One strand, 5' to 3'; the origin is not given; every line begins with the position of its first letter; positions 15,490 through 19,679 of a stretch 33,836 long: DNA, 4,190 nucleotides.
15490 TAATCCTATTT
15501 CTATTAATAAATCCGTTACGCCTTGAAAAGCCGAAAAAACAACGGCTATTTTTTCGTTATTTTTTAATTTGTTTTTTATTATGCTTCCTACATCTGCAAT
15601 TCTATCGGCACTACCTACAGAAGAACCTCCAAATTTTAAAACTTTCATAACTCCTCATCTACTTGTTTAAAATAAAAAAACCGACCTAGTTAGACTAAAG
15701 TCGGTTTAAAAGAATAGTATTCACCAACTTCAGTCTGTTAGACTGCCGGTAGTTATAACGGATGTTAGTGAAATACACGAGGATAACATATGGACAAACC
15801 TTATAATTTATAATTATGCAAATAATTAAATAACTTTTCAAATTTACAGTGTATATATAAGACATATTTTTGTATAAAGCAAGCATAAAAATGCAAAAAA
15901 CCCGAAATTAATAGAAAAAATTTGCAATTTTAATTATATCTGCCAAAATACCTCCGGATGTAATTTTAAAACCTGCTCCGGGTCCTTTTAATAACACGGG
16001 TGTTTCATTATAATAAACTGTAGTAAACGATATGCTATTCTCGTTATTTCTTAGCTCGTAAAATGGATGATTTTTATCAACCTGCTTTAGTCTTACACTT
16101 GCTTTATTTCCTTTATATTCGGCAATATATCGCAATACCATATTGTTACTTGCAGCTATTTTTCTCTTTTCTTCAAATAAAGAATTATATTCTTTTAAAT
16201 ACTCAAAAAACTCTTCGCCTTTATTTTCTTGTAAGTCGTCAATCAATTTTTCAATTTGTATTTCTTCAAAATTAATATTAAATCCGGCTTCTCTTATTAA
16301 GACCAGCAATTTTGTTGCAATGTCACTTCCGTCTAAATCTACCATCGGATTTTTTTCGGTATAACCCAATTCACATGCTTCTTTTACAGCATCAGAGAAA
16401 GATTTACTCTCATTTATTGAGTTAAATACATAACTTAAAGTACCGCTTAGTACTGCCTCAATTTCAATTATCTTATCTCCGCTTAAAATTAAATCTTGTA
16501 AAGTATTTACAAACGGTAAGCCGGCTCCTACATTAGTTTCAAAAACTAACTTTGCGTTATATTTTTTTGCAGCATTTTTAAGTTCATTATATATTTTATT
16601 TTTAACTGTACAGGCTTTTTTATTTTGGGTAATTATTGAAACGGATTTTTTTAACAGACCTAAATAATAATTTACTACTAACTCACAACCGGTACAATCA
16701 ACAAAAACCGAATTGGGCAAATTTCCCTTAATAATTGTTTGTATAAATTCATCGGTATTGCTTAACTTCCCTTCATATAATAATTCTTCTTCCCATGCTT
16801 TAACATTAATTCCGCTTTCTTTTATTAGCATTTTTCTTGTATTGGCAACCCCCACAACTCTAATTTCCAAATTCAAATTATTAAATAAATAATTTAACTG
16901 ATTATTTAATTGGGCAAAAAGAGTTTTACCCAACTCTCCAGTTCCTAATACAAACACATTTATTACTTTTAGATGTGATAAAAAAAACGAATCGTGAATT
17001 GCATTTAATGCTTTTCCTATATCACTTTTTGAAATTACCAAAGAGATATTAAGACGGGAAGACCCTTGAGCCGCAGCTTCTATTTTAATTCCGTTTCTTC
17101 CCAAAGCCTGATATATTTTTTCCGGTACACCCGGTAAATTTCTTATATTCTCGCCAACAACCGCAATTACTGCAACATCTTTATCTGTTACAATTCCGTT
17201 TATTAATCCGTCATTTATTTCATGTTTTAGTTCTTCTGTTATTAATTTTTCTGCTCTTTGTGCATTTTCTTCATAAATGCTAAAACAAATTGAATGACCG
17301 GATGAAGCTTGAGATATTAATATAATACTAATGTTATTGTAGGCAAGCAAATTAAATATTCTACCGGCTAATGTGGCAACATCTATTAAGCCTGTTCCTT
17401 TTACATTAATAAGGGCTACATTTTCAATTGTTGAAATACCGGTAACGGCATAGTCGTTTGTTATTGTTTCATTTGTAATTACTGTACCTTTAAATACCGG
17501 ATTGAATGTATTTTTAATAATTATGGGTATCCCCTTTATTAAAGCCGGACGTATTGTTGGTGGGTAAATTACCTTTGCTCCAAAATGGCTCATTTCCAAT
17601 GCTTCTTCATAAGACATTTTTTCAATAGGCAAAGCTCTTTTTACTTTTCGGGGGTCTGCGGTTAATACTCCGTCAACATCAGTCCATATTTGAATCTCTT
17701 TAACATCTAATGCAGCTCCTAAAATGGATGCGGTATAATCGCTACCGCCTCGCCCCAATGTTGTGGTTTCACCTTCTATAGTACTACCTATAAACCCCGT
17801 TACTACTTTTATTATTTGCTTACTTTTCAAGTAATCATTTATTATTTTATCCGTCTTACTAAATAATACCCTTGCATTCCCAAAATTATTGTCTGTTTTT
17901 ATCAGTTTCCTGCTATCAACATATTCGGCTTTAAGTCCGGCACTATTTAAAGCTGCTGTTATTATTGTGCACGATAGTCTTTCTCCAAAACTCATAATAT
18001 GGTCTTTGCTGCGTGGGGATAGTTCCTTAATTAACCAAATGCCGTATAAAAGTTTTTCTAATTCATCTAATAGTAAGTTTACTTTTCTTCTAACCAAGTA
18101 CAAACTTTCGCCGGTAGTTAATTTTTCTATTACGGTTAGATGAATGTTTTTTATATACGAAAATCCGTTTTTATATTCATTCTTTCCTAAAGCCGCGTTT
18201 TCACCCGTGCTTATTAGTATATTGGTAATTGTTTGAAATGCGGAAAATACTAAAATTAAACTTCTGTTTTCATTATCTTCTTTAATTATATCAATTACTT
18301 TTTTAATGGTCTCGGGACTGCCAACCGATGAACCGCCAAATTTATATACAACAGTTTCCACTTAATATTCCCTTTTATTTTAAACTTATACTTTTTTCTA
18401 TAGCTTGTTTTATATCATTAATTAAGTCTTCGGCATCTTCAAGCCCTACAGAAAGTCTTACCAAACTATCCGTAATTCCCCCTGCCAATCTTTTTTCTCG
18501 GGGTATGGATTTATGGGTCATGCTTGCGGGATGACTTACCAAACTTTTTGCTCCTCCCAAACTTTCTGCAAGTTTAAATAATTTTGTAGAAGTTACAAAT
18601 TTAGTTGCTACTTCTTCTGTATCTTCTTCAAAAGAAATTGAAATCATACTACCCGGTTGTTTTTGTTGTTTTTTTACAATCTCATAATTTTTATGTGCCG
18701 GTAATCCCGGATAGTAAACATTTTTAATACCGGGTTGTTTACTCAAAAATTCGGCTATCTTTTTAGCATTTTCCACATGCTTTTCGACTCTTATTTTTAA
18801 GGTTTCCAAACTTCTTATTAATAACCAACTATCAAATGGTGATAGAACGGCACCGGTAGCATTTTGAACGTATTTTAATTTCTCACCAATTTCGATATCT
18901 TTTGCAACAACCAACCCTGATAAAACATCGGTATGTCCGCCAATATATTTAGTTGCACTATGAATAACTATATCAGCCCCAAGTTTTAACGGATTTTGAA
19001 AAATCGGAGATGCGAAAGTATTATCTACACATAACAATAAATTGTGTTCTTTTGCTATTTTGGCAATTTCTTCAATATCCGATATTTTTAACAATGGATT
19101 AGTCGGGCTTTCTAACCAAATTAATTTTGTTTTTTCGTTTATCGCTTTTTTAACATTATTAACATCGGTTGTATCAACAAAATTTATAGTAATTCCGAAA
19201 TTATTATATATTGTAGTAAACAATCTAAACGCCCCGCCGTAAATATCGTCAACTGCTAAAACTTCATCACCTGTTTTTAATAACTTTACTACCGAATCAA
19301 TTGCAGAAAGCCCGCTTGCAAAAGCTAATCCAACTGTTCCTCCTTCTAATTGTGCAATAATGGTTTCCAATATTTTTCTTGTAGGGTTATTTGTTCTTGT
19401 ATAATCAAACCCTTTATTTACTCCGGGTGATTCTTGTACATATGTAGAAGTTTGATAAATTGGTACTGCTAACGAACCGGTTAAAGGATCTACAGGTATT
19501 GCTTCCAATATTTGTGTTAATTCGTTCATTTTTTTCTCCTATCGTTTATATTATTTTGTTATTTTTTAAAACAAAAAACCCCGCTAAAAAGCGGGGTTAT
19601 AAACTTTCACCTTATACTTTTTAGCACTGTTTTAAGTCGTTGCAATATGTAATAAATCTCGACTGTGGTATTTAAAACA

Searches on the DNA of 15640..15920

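Call 56: search_rna_families(source=window, start=15640, end=15920, threshold=evalue, max_evalue=1, show_alignments=2)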
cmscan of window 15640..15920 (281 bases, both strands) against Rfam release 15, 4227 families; matches with E-value up to 1: 4.
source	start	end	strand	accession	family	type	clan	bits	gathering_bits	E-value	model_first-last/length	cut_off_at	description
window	15669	15732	-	RF02074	STnc240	Gene; sRNA;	-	27.7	55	0.028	1-77/77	no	Enterobacterial sRNA STnc240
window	15657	15709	-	RF01096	PK-HAV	Cis-reg;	-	23.2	50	0.96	1-56/56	no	HepA virus 3'-terminal pseudoknot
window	15671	15764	-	RF00378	Qrr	Gene; sRNA;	-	21.7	50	0.073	1-108/108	no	Qrr RNA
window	15672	15788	-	RF00033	MicF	Gene; antisense;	-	21.4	79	0.59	1-94/94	no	MicF RNA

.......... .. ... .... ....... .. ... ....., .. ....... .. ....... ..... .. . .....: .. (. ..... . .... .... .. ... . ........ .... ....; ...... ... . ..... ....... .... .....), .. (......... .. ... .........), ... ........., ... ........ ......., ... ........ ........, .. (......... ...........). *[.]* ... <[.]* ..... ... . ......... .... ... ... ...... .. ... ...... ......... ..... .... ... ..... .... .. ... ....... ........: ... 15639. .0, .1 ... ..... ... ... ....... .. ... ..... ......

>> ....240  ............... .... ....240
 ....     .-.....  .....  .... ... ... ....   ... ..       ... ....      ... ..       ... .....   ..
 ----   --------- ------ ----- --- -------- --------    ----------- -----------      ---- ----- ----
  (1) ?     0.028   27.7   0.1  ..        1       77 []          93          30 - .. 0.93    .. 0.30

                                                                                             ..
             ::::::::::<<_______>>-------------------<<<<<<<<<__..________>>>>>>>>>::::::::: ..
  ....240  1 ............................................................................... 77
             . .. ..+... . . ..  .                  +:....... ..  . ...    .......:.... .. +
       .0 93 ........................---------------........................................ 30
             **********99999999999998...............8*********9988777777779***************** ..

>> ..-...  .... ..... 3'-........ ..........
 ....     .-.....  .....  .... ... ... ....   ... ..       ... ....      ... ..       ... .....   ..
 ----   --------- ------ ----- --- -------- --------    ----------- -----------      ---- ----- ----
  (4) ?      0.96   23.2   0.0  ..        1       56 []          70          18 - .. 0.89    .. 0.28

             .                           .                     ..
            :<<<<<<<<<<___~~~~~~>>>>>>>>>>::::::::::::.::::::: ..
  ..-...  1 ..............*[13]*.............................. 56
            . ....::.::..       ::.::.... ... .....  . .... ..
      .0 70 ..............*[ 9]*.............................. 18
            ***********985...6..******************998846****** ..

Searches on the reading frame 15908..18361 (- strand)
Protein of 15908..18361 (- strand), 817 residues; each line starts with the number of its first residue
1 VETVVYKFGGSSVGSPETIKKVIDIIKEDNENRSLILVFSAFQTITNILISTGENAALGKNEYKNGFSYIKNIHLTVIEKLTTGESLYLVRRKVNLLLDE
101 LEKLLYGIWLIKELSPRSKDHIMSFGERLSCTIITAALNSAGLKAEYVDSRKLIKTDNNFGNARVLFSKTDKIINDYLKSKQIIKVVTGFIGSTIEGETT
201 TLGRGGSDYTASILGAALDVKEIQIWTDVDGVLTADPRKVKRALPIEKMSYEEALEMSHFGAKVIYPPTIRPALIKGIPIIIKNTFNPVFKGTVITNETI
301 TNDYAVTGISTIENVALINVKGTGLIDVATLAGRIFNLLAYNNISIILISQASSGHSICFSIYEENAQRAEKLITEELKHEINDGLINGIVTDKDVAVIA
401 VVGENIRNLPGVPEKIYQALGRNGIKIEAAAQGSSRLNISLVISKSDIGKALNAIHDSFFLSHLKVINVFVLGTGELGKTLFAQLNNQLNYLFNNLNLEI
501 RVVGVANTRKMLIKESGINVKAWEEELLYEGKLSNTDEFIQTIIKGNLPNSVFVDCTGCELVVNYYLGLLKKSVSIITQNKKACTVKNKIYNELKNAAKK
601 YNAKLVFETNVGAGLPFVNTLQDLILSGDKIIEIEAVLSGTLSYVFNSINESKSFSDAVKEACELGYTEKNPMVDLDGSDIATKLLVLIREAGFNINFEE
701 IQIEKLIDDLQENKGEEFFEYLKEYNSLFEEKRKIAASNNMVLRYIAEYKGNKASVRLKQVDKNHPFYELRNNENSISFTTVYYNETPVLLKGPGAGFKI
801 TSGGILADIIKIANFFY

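Call 7: search_protein_families(library=ncbifam, proteins=[window:15908-18361:-])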
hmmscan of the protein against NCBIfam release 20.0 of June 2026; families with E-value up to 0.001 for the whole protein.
window:15908-18361:- (817 aa): 31 families (the best 25 are shown)
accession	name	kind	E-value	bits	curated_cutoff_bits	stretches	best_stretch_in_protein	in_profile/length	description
NF006959.0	PRK09436.1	equivalog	5.6e-281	934.3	726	1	4-815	2-815/819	bifunctional aspartate kinase/homoserine dehydrogenase I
NF007003.0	PRK09466.1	subfamily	8e-152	507.4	582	1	4-814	13-808/810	bifunctional aspartate kinase/homoserine dehydrogenase II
NF004938.0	PRK06291.1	equivalog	1.8e-139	465.4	528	1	4-463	3-465/468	aspartate kinase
TIGR00657.1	asp_kinases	subfamily_domain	5e-120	401.6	208.7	1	1-460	1-441/442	aspartate kinase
TIGR00656.1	asp_kin_monofn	equivalog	1.3e-113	380.1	402.25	1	1-461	1-406/407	aspartate kinase, monofunctional class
NF006570.0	PRK09084.1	equivalog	5.1e-107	358.8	455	1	2-460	3-449/452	lysine-sensitive aspartokinase 3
NF006068.0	PRK08210.1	equivalog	3.7e-77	260.2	474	1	112-462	64-403/405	aspartate kinase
NF005155.0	PRK06635.1-4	equivalog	2.8e-75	253.8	346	2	70-462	19-404/407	aspartate kinase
NF005154.0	PRK06635.1-2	equivalog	3.5e-72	244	376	2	70-461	20-404/407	aspartate kinase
NF006540.0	PRK09034.1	equivalog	4.6e-71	239.8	434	1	5-461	3-450/454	aspartate kinase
NF006515.0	PRK08961.1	equivalog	9.2e-66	222.4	802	1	2-464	8-464/861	bifunctional aspartate kinase/diaminopimelate decarboxylase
NF005159.0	PRK06635.2-3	equivalog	2.2e-62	211.4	379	2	74-457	23-403/406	aspartate kinase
NF005656.0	PRK07431.1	equivalog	6.5e-62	209.9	657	2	70-463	19-413/587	aspartate kinase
NF005156.0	PRK06635.1-5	equivalog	1.1e-61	208.8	594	2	70-464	19-405/411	aspartate kinase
NF005153.0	PRK06635.1-1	equivalog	1.2e-61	209.1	585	1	112-475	59-420/421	aspartate kinase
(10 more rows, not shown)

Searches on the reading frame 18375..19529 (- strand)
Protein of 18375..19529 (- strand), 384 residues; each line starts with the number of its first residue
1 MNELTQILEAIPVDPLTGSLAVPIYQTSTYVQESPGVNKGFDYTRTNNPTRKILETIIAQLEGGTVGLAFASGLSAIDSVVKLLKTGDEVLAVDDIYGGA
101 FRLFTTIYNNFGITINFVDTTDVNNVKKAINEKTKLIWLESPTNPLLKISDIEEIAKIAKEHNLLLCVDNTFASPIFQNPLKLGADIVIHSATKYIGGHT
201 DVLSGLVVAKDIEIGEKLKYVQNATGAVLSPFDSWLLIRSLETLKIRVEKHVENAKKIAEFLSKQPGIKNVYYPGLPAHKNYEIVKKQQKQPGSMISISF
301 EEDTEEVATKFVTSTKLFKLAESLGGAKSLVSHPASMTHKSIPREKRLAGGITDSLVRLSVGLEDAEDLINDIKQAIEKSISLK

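Call 7: search_protein_families(library=ncbifam, proteins=[window:18375-19529:-])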
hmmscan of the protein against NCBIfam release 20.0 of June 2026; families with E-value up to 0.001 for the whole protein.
window:18375-19529:- (384 aa): 76 families (the best 25 are shown)
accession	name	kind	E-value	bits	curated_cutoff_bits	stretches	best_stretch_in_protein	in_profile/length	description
NF005810.0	PRK07671.1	equivalog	5.2e-154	512.8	594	1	7-377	7-376/377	bifunctional cystathionine gamma-lyase/homocysteine desulfhydrase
NF004821.0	PRK06176.1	equivalog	2.3e-146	487.5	642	1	10-379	11-378/380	cystathionine gamma-synthase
NF005871.0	PRK07811.1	equivalog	7e-142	472.6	513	1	13-379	24-388/389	cystathionine gamma-synthase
NF005976.0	PRK08064.1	equivalog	9.6e-137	456.1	627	1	10-378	15-381/390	cystathionine beta-lyase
NF006095.0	PRK08247.1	equivalog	2.1e-129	431.5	585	1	14-379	18-365/369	methionine biosynthesis PLP-dependent protein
TIGR02080.1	O_succ_thio_ly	equivalog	2.4e-127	424.8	504.55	1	10-378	12-380/382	cystathionine gamma-synthase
TIGR01329.1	cysta_beta_ly_E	equivalog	3.5e-123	411.1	487.5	1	19-379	17-380/383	cystathionine beta-lyase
NF043007.1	CysBLyMetC_Staph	equivalog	4.8e-120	400.9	700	1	19-380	21-375/378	cystathionine beta-lyase MetC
TIGR01328.1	met_gam_lyase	equivalog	4e-119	398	549.7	1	17-379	19-390/391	methionine gamma-lyase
NF004876.0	PRK06234.1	subfamily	5.4e-117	391.2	666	1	16-379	23-397/400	methionine gamma-lyase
NF005695.0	PRK07503.1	equivalog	6.2e-113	377.5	666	1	17-380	25-397/403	methionine gamma-lyase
NF005263.0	PRK06767.1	equivalog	1.5e-111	373.1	617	1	16-380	20-386/392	methionine gamma-lyase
NF006003.0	PRK08133.1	equivalog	5.8e-111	371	522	1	36-378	53-395/396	O-succinylhomoserine sulfhydrylase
TIGR01325.1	O_suc_HS_sulf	equivalog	2.2e-108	362.2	510.05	1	36-377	41-380/380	O-succinylhomoserine sulfhydrylase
NF006463.0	PRK08861.1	equivalog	2.9e-107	358.9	670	1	19-381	23-385/388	O-succinylhomoserine (thiol)-lyase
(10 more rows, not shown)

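Call 10: find_related_loci(query=window:18375-19529:-, collection=genome_contigs, flank=4000)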
Query window:18375-19529:- (384 aa) in genome_contigs; peptide patterns used: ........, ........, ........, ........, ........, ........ (x = any residue, [..] = any of these).
599 stretches matched a pattern (row limit reached: there are more); 454 encode a relative of the query (tblastn E <= 1e-3); the best 80 are kept; 80 distinct loci.
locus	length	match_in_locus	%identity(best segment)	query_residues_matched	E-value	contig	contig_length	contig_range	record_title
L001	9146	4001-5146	91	1-382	0e+0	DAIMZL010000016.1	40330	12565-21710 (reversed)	MAG TPA_asm: Melioribacteraceae bacterium isolate CTOTU7585 NODE_1779_length_40330_cov_28.161092, whole genome shotgun s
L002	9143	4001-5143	83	1-381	0e+0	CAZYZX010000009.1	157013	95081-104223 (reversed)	MAG TPA_asm: uncultured Melioribacteraceae bacterium isolate binchicken_co135_200 genome assembly, contig: NODE_207_leng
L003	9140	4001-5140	82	1-380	0e+0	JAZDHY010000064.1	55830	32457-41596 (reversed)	MAG: bacterium isolate MEGAHIT-group-0.373 k141_18617805, whole genome shotgun sequence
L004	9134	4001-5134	78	1-378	0e+0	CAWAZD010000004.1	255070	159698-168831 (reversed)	MAG: uncultured Ignavibacteriales bacterium isolate MFD05705.bin.4.417 genome assembly, contig: contig_36421, whole geno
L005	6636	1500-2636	76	1-379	0e+0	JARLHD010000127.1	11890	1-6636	MAG: Ignavibacteriaceae bacterium isolate MAG_CO62 MetaCoAG_Bin_62_Oxic_k141_451157, whole genome shotgun sequence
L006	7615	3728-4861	79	1-378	0e+0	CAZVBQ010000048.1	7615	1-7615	MAG TPA_asm: uncultured Ignavibacteriaceae bacterium isolate binchicken_co20_425 genome assembly, contig: NODE_17248_len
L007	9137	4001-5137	77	1-379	0e+0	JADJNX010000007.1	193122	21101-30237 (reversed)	MAG: Ignavibacteriales bacterium isolate Fred_18-Q3-R57-64_BAT3C.169 tig00013212-10-1922600, whole genome shotgun sequen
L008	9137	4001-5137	78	1-379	0e+0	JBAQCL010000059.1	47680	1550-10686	MAG: Ignavibacteriaceae bacterium isolate MFD12018_ilm_asm_bin31 k127_27901, whole genome shotgun sequence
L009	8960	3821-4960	91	3-382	0e+0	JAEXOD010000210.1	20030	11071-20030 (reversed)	MAG: Bacteroidetes bacterium isolate OH_HBrB_124 k127_396094, whole genome shotgun sequence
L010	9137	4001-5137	69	1-379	0e+0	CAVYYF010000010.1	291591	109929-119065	MAG: uncultured Bacteroidetes bacterium isolate MFD05684.bin.1.9 genome assembly, contig: contig_52022, whole genome sho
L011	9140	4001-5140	67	1-380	0e+0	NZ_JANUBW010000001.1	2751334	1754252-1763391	Niastella sp. OAS944 Ga0395978_01, whole genome shotgun sequence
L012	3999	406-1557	67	1-384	0e+0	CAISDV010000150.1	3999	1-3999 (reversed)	MAG: uncultured Chitinophagaceae bacterium isolate KR_bin-2786 genome assembly, contig: bin-2786:150/188, whole genome s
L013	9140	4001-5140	66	1-380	0e+0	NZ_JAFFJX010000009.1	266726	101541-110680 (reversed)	Longitalea arenae strain SYSU D01084 Scaffold8_1, whole genome shotgun sequence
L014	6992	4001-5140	67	1-380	0e+0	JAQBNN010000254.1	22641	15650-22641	MAG: Segetibacter sp. isolate RYN_294 scaffold_2114230, whole genome shotgun sequence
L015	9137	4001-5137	67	1-379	5e-180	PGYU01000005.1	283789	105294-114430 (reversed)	MAG: Ignavibacteriae bacterium HGW-Ignavibacteriae-1 08E140C01_z5_2013_Ig3399_v2_scaffold_118, whole genome shotgun sequ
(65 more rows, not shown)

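Call 21: search_solved_structures(query=window:18375-19529:-, max_evalue=1e-60)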
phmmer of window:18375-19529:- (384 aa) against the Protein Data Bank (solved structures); distinct sequences matched with E-value up to 1e-60: 75 (the best 60 are shown).
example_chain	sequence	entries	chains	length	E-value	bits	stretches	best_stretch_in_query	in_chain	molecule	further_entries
4l0o_H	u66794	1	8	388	5.2e-128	430.7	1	10-379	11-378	Cystathionine gamma-synthase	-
7d7o_A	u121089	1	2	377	5.4e-126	424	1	5-377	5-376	Bifunctional cystathionine gamma-lyase/homocysteine desulfhydrase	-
6k1n_A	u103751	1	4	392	1.2e-119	403.1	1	13-377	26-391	Cystathionine gamma-lyase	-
6k1m_A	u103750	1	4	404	1.3e-119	403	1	13-377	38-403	Cystathionine gamma-lyase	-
6k1o_A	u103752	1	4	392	1.6e-118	399.5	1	13-377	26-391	Cystathionine gamma-lyase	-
6k1l_A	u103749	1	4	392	5.7e-118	397.6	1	13-377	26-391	Cystathionine gamma-lyase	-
6cja_A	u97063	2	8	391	3.3e-117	395.1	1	16-377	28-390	Cystathionine beta-lyase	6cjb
4ixs_A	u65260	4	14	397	5.3e-116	391.1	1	13-377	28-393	Cystathionine gamma-lyase-like protein | Cystathionine gamma-lyase-like protein, LYS201A modified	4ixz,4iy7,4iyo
3e6g_A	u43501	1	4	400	5.5e-116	391.1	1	13-377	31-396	Cystathionine gamma-lyase-like protein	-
7ba4_A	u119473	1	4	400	5.5e-115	387.8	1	13-379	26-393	Cystathionine gamma-lyase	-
9j7q_A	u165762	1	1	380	4.6e-113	381.5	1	2-378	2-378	Cystathionine gamma-synthase homolog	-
9xlu_A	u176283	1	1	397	5.1e-113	381.3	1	2-378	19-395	Cystathionine gamma-synthase homolog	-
6kgz_A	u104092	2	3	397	5.4e-113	381.3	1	2-378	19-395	Cystathionine gamma-lyase | Cystathionine gamma lyase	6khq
7mcb_H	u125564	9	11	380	8.7e-113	380.6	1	12-378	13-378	Bifunctional cystathionine gamma-lyase/homocysteine desulfhydrase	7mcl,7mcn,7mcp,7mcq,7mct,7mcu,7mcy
9j7p_A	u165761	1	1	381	1.2e-112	380.1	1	2-378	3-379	Cystathionine gamma-synthase homolog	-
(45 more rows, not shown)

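Call 38: find_related_loci(query=window:18375-19529:-, collection=metagenome_contigs, flank=1500)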
Query window:18375-19529:- (384 aa) in metagenome_contigs; peptide patterns used: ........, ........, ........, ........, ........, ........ (x = any residue, [..] = any of these).
597 stretches matched a pattern; 372 encode a relative of the query (tblastn E <= 1e-3); the best 80 are kept; 80 distinct loci.
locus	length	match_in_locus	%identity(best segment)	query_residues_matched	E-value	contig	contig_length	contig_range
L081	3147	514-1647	77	1-378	0e+0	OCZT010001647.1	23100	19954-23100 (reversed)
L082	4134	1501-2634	78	1-378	0e+0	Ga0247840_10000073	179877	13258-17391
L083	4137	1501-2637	77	1-379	0e+0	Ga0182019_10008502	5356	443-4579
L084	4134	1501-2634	78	1-378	0e+0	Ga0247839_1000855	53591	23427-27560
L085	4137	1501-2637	77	1-379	0e+0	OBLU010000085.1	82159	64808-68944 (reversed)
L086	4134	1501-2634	77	1-378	0e+0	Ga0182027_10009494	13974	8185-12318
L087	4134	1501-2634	76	1-378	0e+0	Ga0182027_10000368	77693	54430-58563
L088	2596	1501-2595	78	1-365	0e+0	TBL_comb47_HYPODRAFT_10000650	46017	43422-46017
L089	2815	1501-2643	68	1-381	0e+0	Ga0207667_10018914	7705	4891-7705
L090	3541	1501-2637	69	1-379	0e+0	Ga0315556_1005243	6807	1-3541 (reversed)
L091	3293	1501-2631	68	1-377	0e+0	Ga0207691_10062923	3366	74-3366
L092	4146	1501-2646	68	1-382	0e+0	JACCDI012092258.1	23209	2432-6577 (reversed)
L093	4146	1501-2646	68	1-382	0e+0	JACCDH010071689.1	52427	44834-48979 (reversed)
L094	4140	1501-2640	67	1-380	1e-180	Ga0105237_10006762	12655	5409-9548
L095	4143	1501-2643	66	1-381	2e-180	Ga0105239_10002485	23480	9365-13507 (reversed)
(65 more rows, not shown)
